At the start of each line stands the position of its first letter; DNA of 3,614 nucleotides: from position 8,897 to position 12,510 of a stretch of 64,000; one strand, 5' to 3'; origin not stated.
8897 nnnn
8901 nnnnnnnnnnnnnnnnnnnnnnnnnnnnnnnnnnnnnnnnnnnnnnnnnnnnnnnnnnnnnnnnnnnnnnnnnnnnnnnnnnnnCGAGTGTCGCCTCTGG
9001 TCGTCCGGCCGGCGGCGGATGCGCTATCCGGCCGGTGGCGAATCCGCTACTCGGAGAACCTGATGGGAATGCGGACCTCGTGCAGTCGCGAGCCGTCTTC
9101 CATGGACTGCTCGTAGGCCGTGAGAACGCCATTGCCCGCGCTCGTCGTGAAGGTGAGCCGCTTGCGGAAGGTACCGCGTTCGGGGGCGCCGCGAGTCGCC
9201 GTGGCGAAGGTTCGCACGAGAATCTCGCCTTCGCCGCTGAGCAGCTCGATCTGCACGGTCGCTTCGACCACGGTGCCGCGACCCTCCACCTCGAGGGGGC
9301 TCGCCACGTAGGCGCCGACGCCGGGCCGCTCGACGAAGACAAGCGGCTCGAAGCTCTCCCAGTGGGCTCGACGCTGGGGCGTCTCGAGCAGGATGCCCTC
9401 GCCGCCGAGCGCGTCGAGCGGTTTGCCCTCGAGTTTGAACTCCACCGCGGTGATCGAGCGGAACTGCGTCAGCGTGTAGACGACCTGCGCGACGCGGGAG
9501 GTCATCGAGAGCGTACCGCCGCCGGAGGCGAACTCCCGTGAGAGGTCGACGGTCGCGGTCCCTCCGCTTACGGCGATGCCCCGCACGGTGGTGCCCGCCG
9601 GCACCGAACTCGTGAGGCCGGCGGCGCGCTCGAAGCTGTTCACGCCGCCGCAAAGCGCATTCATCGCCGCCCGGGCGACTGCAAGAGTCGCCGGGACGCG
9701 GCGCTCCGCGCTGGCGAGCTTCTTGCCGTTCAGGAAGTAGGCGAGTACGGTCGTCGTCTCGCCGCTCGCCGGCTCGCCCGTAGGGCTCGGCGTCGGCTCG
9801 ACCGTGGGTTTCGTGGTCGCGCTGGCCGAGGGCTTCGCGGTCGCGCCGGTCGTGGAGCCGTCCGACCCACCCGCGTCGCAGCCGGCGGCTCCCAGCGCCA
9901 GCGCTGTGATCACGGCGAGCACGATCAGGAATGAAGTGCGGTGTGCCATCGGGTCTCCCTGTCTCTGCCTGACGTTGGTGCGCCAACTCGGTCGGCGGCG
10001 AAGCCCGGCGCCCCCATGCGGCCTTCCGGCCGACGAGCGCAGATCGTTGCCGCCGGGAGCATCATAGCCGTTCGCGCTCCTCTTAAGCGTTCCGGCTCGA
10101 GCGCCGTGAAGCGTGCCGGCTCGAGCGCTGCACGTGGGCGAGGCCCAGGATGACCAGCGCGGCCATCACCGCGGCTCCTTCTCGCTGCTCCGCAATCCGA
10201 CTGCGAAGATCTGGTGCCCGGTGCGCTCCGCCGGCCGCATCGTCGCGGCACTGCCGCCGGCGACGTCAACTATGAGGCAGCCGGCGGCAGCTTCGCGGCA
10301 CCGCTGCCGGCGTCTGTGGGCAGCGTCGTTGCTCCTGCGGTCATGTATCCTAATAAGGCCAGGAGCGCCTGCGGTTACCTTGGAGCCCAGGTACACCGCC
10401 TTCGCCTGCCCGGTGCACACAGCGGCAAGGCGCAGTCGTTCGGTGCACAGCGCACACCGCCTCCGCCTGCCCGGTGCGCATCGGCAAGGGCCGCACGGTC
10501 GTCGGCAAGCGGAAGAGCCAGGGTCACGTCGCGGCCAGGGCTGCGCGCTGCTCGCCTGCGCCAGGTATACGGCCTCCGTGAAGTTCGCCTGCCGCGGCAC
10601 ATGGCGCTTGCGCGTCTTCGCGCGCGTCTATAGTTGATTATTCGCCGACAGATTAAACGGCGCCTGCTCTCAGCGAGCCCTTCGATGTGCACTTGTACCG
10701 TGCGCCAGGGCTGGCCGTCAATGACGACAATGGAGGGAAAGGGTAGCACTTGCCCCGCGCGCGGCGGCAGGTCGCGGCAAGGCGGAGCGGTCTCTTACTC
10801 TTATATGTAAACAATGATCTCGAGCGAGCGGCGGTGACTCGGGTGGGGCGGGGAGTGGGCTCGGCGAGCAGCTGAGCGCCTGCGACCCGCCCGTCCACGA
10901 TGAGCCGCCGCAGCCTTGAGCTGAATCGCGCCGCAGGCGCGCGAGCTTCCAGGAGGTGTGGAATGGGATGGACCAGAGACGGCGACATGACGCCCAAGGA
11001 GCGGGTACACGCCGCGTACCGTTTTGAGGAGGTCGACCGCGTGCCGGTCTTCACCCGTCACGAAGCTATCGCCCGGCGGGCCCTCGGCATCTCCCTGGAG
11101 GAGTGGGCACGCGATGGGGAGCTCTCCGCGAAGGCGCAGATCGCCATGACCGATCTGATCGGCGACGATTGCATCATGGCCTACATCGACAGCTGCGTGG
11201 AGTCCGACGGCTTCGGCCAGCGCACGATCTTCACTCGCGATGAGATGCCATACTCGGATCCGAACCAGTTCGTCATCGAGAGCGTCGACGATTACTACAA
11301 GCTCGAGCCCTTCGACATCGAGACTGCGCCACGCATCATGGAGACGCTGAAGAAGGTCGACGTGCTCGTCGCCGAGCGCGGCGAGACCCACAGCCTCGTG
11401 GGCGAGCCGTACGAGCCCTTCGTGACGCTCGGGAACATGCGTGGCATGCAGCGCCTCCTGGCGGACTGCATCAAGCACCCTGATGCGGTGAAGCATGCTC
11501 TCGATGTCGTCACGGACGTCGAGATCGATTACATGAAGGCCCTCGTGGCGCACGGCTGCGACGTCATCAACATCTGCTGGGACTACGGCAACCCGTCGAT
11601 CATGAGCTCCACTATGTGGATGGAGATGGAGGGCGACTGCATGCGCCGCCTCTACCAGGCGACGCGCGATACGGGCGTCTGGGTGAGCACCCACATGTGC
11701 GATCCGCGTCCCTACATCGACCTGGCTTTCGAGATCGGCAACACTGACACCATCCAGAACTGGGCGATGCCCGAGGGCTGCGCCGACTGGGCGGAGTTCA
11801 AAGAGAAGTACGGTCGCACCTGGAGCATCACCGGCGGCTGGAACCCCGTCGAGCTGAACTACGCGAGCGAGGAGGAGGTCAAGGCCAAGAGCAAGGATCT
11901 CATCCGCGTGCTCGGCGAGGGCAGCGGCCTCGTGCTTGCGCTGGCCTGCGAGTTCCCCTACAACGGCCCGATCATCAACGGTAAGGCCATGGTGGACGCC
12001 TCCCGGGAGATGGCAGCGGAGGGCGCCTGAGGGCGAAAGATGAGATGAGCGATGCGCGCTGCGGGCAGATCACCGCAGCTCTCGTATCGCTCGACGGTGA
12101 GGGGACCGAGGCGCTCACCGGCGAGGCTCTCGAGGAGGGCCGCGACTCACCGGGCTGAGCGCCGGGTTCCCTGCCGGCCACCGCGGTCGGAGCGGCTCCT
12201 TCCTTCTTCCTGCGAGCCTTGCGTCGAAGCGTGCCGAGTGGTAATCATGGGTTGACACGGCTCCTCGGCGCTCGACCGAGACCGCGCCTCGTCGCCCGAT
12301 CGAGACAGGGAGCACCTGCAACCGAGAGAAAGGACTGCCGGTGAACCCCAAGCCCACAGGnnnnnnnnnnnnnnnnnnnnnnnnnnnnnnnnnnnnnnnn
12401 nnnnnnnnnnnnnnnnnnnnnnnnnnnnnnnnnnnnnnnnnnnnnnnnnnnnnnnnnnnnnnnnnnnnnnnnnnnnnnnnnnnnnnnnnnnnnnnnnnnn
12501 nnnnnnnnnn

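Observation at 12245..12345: Conserved roughly 100-nt 5' leader shared by all four paralogs, with GTG start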

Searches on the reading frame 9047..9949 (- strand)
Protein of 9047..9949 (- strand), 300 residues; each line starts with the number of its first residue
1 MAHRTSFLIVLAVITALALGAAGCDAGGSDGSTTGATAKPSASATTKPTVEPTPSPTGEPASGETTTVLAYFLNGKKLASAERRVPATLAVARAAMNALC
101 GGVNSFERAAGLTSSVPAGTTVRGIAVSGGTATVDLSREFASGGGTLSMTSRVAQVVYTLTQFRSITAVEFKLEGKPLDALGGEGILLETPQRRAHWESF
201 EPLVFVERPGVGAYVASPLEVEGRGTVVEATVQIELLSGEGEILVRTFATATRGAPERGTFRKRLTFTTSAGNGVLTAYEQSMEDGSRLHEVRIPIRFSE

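Call 21: search_protein_families(library=pfam, proteins=[window:9047-9949:-])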
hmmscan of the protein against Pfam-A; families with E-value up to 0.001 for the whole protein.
window:9047-9949:- (300 aa): 2 families
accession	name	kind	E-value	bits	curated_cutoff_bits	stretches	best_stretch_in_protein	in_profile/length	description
PF10646.14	Germane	-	2.9e-22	79.9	23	1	71-179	3-117/117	Sporulation and spore germination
PF10648.15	Gmad2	-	7.3e-19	68.3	25.7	1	204-287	2-86/86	Immunoglobulin-like domain of bacterial spore germination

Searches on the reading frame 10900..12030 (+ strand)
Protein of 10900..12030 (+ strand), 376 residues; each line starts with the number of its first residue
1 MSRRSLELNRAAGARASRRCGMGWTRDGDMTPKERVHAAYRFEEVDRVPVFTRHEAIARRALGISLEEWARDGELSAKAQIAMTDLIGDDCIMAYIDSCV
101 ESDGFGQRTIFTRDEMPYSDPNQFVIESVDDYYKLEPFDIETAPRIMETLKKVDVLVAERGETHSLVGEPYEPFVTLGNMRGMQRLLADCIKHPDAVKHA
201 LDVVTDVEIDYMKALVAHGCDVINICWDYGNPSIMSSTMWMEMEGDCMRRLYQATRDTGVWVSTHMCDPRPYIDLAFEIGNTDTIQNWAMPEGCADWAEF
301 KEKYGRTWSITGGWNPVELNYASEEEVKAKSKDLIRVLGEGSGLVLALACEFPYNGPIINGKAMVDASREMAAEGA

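Call 5: search_protein_families(library=pfam, proteins=[window:10900-12030:+])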
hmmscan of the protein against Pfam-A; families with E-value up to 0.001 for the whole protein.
window:10900-12030:+ (376 aa): 1 family
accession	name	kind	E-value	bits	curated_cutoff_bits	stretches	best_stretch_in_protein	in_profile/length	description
PF01208.23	URO-D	-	7.3e-41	140.8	23.9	1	31-370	1-345/346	Uroporphyrinogen decarboxylase (URO-D)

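Call 15: find_encoding_contigs(protein=window:10900-12030:+, flank=10000, max_places=6)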
Protein window:10900-12030:+ (376 aa): no gene with exactly this product is on record in the collection.

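Call 49: find_homologous_proteins(query=window:10900-12030:+, max_evalue=1e-40)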
Query window:10900-12030:+ (376 aa): 44 proteins with E <= 1e-40 among 4633 candidates.
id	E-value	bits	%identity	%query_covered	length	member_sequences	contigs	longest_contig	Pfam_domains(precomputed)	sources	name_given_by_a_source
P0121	1.0e-218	744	89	94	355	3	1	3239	PF01208.24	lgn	-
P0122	1.0e-169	583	68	94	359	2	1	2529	PF01208.24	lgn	-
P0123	3.2e-143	495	61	88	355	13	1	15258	PF01208.24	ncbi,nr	ncbi:MAG TPA: uroporphyrinogen decarboxylase family protein [Thermoleophilia bacterium]|nr:uroporphy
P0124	2.0e-128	447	56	90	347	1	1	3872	PF01208.24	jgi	jgi:uroporphyrinogen decarboxylase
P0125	4.2e-107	376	50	91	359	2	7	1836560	PF01208.24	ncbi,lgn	-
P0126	3.8e-106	373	50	91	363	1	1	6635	PF01208.24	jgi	jgi:uroporphyrinogen decarboxylase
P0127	4.7e-105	370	49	92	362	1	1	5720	PF01208.24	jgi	jgi:uroporphyrinogen decarboxylase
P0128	9.7e-102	359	48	91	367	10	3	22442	PF01208.24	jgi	jgi:uroporphyrinogen decarboxylase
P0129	4.0e-101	357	49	92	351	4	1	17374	PF01208.24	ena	-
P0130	1.0e-100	355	48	91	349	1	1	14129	PF01208.24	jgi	jgi:uroporphyrinogen decarboxylase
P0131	5.4e-99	350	48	91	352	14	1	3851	PF01208.24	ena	-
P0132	1.4e-97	345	47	92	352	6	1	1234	PF01208.24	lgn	-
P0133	5.8e-96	340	47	91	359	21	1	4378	PF01208.24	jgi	-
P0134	2.1e-85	305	42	91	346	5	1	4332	PF01208.24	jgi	jgi:uroporphyrinogen decarboxylase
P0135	4.6e-69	251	37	90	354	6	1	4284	PF01208.24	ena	-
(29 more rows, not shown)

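Call 50: find_encoding_contigs(protein=P0121, flank=10000, max_places=6)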
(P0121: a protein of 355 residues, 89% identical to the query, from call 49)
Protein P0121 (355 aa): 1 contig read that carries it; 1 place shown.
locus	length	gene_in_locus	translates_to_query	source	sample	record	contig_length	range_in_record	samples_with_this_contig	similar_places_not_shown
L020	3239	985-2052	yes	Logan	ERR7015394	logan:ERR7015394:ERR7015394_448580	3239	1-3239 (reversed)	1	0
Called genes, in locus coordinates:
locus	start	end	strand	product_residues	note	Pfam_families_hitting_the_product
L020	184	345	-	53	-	-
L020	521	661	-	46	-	-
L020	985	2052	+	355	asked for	PF01208:URO-D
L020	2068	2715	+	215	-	PF02607:B12-binding_2, PF02310:B12-binding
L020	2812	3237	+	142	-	?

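Call 51: find_encoding_contigs(protein=P0122, flank=10000, max_places=6)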
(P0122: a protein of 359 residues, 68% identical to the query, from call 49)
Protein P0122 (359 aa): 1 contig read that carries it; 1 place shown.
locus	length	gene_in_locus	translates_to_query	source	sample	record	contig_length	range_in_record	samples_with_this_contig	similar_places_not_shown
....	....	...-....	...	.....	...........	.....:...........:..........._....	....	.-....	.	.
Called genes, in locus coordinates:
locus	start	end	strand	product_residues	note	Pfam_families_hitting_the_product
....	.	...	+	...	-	?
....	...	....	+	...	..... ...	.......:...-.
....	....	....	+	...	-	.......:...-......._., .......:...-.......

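Call 52: find_encoding_contigs(protein=P0123, flank=10000, max_places=6)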
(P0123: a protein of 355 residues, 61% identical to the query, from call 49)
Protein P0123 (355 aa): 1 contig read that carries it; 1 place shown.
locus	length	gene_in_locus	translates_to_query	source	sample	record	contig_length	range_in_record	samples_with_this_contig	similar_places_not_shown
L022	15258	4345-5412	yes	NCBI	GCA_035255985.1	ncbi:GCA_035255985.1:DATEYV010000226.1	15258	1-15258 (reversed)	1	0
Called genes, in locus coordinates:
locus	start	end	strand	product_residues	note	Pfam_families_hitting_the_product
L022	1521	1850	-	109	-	-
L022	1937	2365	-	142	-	PF00702:Hydrolase (weak), PF13419:HAD_2 (faint)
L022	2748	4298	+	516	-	PF13520:AA_permease_2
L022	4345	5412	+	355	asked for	PF01208:URO-D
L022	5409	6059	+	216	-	PF02607:B12-binding_2, PF02310:B12-binding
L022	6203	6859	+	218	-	PF00440:TetR_N, PF13977:TetR_C_6 (weak)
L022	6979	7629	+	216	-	PF02607:B12-binding_2 (weak), PF02310:B12-binding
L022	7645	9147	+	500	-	PF06253:MTTB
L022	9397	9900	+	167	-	PF13404:HTH_AsnC-type, PF13412:HTH_24, PF01037:AsnC_trans_reg, PF22482:AsnC_trans_reg_3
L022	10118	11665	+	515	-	PF13520:AA_permease_2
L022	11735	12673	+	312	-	PF00149:Metallophos (faint), PF12850:Metallophos_2 (faint)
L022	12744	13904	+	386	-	-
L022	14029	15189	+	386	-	-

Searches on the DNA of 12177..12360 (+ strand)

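Call 60: search_dna_similar(query=window:12177-12360:+, collection=plasmids, mode=distant, max_evalue=0.001, max_rows=10)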
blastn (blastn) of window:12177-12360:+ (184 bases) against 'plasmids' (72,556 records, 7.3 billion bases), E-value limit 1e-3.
No match.
